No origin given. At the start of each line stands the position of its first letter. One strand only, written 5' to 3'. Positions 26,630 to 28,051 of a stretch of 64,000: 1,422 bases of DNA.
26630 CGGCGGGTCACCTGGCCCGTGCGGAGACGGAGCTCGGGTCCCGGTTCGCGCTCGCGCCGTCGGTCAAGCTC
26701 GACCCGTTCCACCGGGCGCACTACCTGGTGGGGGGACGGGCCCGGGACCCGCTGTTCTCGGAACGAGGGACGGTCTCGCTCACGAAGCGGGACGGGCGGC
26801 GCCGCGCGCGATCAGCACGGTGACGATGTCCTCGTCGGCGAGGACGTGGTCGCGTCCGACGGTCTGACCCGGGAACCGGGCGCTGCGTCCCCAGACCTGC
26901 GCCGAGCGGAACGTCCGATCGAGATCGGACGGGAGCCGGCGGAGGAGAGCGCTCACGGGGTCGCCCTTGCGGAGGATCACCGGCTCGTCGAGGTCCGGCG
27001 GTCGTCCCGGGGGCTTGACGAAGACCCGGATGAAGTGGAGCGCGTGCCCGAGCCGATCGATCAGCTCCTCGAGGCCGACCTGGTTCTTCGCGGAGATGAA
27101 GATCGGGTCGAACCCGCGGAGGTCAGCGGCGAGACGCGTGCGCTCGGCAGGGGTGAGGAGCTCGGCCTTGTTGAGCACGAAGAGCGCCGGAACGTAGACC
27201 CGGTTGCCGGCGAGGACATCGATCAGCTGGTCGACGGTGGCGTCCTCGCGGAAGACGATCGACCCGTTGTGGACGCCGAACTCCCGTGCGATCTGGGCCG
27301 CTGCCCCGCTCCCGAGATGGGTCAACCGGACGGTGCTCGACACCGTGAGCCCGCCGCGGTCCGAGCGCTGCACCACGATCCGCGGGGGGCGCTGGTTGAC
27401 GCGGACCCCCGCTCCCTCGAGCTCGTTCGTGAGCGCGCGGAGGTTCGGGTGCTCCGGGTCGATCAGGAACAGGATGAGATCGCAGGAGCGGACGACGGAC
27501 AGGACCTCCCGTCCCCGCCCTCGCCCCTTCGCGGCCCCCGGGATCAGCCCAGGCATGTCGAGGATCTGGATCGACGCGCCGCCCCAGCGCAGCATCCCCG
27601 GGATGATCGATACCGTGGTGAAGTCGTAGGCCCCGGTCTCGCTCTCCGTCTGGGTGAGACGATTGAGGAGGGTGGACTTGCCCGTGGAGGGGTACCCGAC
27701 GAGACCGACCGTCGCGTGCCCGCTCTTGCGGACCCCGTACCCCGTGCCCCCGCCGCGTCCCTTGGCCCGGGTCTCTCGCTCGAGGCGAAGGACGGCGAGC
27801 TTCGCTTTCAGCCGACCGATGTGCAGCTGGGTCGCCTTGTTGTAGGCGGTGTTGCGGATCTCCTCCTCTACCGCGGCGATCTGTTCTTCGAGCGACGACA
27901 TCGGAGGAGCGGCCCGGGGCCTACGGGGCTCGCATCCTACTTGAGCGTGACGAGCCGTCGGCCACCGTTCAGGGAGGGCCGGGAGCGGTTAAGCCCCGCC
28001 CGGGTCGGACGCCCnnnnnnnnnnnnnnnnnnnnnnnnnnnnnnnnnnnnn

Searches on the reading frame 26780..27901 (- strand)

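Call 48: search_protein_families(library=pfam, proteins=[window:26780-27901:-], max_evalue=0.00001)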
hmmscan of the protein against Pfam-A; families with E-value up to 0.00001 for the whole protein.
window:26780-27901:- (373 aa): 4 families
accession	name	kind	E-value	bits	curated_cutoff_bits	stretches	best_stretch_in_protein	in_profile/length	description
PF16897.10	MMR_HSR1_Xtn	-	3.9e-25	88.3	35.2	1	182-288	1-104/106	C-terminal region of MMR_HSR1 domain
PF01926.29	MMR_HSR1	-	5.2e-24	85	21.9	1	64-177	1-111/113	50S ribosome-binding GTPase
PF02421.24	FeoB_N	-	4.8e-10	39.6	27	1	64-119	2-57/156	Ferrous iron transport protein B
PF02824.27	TGS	-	1.6e-07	31.7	22.2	1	291-363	1-59/60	TGS domain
